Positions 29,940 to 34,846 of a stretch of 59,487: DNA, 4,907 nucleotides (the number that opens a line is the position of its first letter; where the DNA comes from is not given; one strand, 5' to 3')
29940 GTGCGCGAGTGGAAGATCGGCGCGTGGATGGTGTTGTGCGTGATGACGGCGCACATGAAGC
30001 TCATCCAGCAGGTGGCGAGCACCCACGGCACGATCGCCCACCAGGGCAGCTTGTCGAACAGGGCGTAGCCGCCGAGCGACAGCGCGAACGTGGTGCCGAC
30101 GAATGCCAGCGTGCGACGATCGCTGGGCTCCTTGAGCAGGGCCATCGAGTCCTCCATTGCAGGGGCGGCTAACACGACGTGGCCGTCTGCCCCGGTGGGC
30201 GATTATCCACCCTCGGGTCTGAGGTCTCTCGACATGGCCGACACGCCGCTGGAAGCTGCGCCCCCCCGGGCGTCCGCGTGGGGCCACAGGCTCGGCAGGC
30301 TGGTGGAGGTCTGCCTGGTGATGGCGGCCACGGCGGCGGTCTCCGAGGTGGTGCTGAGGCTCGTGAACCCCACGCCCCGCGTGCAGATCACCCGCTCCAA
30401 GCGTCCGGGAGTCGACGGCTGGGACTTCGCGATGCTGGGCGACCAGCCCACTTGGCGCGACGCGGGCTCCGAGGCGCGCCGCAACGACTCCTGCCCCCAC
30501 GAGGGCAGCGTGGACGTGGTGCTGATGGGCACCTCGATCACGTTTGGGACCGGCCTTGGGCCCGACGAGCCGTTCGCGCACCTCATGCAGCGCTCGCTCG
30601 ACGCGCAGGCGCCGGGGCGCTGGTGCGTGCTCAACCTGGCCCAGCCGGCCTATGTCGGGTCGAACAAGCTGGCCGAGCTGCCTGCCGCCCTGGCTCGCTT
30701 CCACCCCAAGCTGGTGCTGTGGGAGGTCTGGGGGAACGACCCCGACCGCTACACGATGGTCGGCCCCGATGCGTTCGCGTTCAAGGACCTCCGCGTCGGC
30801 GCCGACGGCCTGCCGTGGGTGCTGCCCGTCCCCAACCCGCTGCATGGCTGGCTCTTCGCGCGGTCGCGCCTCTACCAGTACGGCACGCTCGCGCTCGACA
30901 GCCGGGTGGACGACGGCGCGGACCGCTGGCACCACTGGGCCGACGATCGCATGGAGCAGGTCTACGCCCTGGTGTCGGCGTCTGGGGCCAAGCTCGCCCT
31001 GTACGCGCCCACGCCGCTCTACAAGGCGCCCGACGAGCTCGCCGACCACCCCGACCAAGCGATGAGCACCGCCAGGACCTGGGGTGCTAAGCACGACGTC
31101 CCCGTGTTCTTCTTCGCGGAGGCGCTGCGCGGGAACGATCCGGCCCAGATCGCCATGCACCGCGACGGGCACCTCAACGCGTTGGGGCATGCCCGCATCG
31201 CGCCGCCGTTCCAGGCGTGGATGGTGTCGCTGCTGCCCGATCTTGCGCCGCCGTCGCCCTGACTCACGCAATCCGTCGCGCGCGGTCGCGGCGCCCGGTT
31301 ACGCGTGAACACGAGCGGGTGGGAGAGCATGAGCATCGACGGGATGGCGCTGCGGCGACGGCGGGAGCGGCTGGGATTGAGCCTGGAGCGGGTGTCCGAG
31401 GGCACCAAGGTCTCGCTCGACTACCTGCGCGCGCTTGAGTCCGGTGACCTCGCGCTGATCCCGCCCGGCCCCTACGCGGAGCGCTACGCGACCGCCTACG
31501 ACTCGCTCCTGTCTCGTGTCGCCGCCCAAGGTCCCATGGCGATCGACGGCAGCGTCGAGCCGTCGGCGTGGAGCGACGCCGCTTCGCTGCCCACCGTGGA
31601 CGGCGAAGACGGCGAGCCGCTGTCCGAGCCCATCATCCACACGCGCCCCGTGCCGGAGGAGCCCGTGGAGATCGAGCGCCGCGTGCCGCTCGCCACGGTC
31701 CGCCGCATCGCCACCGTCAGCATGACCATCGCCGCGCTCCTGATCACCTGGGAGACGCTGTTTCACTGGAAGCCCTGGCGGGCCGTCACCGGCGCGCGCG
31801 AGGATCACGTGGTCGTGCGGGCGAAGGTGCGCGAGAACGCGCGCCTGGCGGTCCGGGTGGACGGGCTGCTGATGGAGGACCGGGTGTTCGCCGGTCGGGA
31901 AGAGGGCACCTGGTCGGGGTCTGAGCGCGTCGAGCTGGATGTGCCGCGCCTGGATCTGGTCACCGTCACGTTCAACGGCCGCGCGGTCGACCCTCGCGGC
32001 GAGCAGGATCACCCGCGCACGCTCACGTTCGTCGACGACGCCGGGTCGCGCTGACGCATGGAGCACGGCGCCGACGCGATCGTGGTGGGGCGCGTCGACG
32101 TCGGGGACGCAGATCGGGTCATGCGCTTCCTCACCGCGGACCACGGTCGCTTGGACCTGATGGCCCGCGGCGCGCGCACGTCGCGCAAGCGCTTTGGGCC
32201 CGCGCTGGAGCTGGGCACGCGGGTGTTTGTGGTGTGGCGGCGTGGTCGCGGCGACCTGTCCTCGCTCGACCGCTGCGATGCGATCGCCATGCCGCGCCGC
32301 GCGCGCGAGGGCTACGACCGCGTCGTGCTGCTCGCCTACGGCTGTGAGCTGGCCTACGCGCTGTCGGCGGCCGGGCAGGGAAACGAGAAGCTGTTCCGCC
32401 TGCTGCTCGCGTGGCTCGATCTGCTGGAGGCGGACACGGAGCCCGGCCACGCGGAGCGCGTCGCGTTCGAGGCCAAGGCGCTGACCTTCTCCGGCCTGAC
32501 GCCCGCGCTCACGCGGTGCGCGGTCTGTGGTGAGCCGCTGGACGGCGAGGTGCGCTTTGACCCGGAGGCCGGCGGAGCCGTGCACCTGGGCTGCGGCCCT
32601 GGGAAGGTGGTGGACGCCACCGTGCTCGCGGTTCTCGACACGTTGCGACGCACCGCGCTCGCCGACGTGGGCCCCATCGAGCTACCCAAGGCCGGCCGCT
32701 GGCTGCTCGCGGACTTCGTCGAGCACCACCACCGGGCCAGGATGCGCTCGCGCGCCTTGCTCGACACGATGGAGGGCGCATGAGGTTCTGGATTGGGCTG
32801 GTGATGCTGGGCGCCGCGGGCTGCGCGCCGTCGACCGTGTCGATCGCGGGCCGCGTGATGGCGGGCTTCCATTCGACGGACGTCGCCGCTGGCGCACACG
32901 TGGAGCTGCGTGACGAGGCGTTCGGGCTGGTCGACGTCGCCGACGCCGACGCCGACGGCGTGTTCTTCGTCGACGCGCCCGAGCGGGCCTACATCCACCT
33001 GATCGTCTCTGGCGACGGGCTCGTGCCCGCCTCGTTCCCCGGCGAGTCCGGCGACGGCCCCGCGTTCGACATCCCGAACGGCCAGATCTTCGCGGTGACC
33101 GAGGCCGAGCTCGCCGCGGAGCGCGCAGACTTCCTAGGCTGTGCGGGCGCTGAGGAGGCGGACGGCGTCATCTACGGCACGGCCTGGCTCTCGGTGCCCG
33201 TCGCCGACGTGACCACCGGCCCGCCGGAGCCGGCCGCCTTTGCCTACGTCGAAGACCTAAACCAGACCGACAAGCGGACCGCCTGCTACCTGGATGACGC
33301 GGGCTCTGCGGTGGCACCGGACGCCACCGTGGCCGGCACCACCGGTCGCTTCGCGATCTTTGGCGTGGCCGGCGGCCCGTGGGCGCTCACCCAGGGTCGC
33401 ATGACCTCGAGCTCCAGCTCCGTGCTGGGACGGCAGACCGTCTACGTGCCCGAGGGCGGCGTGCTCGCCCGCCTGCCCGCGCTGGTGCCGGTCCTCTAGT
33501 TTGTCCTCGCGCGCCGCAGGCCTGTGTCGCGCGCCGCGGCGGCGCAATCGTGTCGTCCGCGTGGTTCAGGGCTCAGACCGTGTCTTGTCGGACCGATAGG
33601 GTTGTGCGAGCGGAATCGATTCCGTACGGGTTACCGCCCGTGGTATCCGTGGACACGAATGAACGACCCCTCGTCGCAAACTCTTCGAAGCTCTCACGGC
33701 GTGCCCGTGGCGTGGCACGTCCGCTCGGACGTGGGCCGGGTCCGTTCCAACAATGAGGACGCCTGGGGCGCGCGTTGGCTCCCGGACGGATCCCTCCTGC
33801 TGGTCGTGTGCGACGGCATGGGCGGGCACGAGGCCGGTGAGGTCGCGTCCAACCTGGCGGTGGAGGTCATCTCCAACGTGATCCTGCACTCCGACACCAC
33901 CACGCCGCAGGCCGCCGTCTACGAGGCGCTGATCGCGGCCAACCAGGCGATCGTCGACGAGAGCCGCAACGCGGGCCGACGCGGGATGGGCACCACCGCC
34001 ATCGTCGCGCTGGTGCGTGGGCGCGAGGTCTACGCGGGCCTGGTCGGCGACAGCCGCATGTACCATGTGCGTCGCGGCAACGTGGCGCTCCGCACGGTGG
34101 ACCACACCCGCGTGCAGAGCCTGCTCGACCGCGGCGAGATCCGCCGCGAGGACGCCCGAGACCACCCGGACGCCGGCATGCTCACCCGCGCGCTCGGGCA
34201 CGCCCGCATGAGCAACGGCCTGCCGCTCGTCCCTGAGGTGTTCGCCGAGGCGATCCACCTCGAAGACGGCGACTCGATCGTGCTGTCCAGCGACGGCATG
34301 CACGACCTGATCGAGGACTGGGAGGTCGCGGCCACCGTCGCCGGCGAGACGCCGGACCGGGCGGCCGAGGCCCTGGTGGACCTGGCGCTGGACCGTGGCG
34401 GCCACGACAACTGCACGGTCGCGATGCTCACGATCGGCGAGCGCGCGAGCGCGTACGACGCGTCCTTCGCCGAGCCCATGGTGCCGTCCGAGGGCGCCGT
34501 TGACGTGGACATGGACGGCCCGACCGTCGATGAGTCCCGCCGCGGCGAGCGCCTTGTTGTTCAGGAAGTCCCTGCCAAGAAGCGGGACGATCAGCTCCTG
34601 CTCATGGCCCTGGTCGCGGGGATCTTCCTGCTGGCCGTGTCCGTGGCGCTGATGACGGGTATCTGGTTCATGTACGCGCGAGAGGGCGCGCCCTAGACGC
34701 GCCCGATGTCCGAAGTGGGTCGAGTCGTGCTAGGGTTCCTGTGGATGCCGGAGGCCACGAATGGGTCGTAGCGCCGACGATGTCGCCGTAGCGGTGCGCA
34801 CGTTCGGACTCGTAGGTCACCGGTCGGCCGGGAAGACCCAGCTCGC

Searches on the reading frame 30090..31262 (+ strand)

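Call 6: search_protein_families(library=pfam, proteins=[window:30090-31262:+], max_evalue=0.001)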
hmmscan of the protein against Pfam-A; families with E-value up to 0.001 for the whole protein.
window:30090-31262:+ (390 aa): 1 family
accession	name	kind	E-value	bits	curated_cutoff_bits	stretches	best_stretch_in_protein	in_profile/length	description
PF13472.12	Lipase_GDSL_2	-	1e-08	36.3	32.9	1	146-369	2-178/178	GDSL-like Lipase/Acylhydrolase family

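Call 76: search_protein_families(library=ncbifam, proteins=[window:30090-31262:+], max_evalue=0.00001)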
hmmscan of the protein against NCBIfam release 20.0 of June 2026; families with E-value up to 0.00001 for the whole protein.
window:30090-31262:+ (390 aa): 0 families

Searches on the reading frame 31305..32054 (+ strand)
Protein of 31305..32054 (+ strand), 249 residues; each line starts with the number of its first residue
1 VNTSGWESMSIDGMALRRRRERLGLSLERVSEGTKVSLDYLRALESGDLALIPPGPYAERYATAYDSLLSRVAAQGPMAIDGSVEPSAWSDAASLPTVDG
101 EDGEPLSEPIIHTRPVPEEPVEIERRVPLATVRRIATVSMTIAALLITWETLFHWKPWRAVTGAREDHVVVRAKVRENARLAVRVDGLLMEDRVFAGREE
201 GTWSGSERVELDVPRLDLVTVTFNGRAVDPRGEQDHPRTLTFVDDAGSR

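Call 6: search_protein_families(library=pfam, proteins=[window:31305-32054:+], max_evalue=0.001)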
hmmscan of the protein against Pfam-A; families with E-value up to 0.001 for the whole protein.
window:31305-32054:+ (249 aa): 4 families
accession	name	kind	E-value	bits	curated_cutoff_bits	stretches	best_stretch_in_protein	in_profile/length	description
PF13413.12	HTH_25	-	1.1e-12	48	24.6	1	16-69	2-55/62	Helix-turn-helix domain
PF13560.12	HTH_31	-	8.8e-06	26.4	27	1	13-66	3-55/64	Helix-turn-helix domain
PF01381.28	HTH_3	-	0.00049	20.5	23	1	16-50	1-33/55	Helix-turn-helix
PF13464.11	RodZ_C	-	0.00065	20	23.9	0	175-234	4-65/72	RodZ C-terminal domain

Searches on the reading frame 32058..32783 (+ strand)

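Call 6: search_protein_families(library=pfam, proteins=[window:32058-32783:+], max_evalue=0.001)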
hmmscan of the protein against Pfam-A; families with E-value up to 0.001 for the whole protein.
window:32058-32783:+ (241 aa): 2 families
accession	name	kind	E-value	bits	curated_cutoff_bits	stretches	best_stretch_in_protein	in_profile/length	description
PF02565.21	RecO_C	-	5.1e-20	72.3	22.1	1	84-232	2-156/157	Recombination protein O C terminal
PF11967.14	RecO_N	-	7.9e-17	61.5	27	1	1-77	1-78/80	Recombination protein O N terminal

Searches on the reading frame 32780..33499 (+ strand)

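Call 6: search_protein_families(library=pfam, proteins=[window:32780-33499:+], max_evalue=0.001)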
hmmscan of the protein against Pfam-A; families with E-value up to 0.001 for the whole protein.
window:32780-33499:+ (239 aa): 1 family
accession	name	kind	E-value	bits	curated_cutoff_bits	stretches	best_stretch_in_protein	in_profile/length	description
PF13620.12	CarboxypepD_reg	-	6.9e-05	23.6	32.3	0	21-86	1-64/82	Carboxypeptidase regulatory-like domain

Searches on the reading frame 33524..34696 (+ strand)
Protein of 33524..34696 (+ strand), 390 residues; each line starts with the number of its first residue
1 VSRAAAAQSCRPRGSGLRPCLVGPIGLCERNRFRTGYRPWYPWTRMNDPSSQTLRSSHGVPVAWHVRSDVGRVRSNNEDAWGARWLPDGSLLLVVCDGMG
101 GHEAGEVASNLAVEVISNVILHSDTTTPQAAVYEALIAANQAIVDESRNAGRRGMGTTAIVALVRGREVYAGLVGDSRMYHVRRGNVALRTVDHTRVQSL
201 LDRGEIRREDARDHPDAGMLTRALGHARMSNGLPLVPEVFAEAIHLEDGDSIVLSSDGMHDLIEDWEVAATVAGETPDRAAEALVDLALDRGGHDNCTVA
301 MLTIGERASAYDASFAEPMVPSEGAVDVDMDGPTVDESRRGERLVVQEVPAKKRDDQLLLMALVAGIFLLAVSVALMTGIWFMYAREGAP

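Call 67: search_protein_families(library=pfam, proteins=[window:33524-34696:+], max_evalue=0.0001)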
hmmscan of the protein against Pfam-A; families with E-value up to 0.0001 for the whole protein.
window:33524-34696:+ (390 aa): 2 families
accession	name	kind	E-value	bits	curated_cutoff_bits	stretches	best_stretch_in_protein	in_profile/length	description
PF00481.26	PP2C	-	3.6e-17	63.3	20.3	1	92-296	36-254/255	Protein phosphatase 2C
PF13672.11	PP2C_2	-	6.8e-14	52.3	24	1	74-270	9-185/209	Protein phosphatase 2C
